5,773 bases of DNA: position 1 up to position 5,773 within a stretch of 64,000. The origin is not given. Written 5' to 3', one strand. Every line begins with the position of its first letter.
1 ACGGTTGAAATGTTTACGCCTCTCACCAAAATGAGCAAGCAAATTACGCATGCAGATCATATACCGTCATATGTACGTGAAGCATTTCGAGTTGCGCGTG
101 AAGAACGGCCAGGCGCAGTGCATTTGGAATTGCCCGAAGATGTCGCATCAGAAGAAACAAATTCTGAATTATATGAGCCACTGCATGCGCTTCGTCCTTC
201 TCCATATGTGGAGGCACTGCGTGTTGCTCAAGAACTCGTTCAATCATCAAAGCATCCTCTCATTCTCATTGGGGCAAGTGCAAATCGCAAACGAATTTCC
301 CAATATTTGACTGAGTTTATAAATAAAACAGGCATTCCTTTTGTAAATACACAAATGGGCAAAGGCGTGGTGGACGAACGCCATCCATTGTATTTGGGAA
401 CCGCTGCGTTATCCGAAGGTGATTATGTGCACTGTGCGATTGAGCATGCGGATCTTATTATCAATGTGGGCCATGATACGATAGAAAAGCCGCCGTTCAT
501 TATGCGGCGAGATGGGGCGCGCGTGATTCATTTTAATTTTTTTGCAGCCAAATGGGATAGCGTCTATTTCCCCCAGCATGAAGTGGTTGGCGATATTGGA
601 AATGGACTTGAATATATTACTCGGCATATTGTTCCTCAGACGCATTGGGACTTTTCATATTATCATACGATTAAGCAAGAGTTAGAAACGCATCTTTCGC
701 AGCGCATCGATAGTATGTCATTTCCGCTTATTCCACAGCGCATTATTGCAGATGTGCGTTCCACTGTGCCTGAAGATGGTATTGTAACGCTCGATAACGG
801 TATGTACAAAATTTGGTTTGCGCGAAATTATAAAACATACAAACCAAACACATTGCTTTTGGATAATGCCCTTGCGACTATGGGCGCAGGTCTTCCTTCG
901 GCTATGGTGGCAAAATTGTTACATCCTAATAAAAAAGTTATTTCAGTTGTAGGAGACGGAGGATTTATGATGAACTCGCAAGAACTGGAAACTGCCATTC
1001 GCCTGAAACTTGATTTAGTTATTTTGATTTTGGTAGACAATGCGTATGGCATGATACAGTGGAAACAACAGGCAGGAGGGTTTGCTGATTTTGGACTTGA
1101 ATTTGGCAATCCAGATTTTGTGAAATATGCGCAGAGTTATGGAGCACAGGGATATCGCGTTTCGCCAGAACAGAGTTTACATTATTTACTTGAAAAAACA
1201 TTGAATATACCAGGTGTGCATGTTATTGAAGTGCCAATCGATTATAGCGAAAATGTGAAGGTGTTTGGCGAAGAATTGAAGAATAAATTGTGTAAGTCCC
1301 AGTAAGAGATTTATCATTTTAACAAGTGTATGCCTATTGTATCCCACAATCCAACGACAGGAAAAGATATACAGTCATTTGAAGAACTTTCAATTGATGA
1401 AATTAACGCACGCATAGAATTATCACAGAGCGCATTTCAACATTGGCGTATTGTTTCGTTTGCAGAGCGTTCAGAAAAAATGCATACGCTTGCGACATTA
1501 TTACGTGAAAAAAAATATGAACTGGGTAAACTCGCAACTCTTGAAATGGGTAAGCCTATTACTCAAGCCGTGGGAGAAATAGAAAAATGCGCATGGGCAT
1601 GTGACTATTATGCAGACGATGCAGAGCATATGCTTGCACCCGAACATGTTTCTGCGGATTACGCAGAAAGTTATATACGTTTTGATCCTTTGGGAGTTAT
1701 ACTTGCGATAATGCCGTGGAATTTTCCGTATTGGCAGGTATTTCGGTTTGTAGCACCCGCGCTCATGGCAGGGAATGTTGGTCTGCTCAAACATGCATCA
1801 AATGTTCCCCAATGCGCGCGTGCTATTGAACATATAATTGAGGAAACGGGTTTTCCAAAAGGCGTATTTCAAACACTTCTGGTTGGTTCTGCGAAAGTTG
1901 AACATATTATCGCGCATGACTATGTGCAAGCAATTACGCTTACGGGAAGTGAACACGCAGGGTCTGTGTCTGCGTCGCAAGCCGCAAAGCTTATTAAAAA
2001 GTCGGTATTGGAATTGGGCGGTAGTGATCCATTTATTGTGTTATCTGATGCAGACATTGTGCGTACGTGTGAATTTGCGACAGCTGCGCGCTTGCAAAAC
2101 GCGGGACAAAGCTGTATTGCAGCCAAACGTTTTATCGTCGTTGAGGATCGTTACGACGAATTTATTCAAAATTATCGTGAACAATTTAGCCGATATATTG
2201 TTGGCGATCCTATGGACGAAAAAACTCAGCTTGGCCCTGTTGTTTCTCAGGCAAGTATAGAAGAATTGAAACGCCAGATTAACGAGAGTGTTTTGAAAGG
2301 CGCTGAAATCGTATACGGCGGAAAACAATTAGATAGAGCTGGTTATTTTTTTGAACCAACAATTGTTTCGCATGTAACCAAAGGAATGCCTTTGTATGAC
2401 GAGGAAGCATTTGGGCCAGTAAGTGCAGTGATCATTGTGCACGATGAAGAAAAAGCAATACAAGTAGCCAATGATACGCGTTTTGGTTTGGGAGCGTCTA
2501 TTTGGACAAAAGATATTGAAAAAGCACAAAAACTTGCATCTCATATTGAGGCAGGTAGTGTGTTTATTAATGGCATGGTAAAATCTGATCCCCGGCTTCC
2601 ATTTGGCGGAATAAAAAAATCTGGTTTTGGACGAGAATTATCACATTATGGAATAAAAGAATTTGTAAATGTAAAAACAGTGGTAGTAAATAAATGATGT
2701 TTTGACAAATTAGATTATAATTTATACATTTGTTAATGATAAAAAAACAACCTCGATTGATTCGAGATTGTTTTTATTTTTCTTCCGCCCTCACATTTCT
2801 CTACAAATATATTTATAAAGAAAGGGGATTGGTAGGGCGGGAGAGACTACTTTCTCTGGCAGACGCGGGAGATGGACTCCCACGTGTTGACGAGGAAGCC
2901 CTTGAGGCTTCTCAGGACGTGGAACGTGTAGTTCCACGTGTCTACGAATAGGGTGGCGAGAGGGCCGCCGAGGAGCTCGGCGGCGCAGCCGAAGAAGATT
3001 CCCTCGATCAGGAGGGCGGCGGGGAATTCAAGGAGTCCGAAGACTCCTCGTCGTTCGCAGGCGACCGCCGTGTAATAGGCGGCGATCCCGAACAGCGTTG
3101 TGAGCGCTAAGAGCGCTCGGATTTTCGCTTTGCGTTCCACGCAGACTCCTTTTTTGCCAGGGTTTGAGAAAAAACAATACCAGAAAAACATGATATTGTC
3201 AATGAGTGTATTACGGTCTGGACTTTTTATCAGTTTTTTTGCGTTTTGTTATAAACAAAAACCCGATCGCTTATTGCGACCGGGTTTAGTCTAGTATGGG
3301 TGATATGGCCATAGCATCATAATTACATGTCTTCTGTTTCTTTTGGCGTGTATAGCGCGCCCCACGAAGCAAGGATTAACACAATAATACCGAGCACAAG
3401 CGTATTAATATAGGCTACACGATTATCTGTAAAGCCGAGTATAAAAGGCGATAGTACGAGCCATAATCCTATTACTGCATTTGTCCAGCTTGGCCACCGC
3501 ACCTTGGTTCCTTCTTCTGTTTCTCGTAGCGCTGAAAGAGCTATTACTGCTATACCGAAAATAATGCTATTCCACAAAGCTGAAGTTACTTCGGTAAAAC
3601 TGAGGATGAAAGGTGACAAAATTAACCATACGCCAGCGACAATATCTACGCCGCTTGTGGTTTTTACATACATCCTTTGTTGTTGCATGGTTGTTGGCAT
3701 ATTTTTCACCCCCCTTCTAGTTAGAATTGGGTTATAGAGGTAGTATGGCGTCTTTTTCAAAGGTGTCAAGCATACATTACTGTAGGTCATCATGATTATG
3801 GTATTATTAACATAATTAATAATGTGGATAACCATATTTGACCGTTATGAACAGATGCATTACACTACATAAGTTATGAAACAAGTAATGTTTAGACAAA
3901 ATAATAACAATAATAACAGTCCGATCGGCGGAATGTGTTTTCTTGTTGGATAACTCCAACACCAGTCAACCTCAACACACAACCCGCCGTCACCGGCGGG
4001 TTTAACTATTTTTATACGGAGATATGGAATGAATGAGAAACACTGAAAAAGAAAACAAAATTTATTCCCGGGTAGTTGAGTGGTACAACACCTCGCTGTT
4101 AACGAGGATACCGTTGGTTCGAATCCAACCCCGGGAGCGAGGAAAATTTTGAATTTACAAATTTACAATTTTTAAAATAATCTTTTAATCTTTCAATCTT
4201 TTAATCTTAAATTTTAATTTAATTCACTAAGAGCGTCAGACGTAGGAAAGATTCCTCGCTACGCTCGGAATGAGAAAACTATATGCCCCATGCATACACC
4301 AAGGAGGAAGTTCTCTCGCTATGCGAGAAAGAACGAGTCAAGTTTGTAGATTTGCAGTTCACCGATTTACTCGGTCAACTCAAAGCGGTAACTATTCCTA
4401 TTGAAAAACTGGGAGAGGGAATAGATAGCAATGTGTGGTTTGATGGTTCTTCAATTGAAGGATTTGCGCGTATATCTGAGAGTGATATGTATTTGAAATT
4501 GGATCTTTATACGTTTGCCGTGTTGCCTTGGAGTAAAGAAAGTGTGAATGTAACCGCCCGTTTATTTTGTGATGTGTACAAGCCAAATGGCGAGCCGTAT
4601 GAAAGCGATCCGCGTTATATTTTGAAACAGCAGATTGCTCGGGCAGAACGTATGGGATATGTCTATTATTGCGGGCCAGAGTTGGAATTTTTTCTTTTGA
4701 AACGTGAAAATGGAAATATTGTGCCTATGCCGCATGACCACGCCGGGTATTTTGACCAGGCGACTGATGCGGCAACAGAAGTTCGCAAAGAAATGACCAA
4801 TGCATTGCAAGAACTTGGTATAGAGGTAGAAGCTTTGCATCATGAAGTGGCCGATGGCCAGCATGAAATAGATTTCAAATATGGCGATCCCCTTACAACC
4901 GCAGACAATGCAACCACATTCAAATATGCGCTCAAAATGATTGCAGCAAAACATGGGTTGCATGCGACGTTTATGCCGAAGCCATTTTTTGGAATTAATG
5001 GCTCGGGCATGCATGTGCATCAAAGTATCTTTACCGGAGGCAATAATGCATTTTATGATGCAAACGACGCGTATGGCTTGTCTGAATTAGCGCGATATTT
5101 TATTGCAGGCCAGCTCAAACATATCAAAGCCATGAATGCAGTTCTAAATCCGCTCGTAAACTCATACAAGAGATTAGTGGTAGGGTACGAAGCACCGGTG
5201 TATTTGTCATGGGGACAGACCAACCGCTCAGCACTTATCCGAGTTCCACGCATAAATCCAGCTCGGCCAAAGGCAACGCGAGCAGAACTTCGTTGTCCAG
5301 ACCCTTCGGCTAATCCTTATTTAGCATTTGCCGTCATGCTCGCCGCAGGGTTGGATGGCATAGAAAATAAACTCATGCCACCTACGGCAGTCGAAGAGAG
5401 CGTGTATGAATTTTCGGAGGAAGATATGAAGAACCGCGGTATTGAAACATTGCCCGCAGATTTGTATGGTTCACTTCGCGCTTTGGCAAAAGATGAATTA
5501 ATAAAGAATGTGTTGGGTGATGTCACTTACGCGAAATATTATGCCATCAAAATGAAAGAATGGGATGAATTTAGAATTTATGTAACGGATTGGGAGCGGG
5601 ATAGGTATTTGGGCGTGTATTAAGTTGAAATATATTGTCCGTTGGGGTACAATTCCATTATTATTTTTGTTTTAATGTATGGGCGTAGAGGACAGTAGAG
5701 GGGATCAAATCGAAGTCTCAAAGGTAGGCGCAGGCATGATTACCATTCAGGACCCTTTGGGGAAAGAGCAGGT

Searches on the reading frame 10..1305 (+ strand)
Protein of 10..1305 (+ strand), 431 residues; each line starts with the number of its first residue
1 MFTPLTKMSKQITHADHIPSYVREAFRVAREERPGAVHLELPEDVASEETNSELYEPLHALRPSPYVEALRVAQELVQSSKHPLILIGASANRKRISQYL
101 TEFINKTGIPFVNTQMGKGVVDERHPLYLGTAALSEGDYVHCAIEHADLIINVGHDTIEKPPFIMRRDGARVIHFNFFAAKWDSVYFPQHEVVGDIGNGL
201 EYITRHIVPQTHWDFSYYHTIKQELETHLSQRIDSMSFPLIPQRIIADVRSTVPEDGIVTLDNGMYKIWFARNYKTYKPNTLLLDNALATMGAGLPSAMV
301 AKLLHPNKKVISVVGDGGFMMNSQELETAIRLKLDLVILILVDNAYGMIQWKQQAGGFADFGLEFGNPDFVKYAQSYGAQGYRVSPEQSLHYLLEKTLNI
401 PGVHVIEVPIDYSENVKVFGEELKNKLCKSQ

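Call 39: search_protein_families(library=pfam, proteins=[window:10-1305:+], max_evalue=0.0001)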
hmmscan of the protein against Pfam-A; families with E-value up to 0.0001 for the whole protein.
window:10-1305:+ (431 aa): 2 families
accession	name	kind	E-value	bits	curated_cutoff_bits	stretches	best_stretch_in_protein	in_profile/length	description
PF02775.26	TPP_enzyme_C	-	2.9e-40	138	21.9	1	262-408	1-151/151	Thiamine pyrophosphate enzyme, C-terminal TPP binding domain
PF00205.28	TPP_enzyme_M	-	8e-28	97.3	30.4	1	73-201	4-135/137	Thiamine pyrophosphate enzyme, central domain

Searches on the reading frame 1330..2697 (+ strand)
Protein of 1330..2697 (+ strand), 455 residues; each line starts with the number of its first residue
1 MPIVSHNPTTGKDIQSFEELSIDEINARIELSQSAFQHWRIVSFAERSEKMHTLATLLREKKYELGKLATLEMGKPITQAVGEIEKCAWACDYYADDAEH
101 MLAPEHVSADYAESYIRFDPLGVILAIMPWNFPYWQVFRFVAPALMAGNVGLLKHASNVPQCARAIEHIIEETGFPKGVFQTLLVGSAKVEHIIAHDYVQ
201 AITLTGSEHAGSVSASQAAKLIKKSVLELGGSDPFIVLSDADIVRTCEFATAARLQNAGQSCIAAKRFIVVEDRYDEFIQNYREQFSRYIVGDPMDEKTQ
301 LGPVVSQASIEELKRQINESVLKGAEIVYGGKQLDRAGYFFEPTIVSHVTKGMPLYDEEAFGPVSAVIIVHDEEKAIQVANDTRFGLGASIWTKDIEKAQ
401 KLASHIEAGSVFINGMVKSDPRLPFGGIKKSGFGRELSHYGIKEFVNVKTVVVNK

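Call 39: search_protein_families(library=pfam, proteins=[window:1330-2697:+], max_evalue=0.0001)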
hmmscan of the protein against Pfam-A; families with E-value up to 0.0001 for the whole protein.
window:1330-2697:+ (455 aa): 1 family
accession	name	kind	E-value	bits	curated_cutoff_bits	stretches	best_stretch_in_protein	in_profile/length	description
PF00171.27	Aldedh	-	4.7e-139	464.3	23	1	4-451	10-461/461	Aldehyde dehydrogenase family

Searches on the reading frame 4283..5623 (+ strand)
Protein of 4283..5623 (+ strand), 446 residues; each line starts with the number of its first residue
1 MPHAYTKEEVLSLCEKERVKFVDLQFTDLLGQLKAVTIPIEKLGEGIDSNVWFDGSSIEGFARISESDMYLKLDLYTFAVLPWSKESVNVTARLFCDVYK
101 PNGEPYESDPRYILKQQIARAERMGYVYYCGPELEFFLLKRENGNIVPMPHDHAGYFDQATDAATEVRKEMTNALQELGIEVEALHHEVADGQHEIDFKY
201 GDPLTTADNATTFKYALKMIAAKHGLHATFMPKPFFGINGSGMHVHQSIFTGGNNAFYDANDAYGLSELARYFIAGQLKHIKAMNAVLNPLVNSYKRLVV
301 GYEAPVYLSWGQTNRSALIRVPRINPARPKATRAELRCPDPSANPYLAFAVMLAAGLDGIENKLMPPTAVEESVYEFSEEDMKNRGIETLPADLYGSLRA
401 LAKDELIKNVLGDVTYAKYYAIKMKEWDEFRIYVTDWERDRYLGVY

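Call 39: search_protein_families(library=pfam, proteins=[window:4283-5623:+], max_evalue=0.0001)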
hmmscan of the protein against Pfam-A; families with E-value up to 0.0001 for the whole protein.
window:4283-5623:+ (446 aa): 2 families
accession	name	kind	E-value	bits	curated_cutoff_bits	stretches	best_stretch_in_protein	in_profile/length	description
PF00120.29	Gln-synt_C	-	3.1e-134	447.8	24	1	108-442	2-344/344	Glutamine synthetase, catalytic domain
PF03951.24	Gln-synt_N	-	1.6e-29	101.8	33.4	1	19-101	2-82/82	Glutamine synthetase, beta-Grasp domain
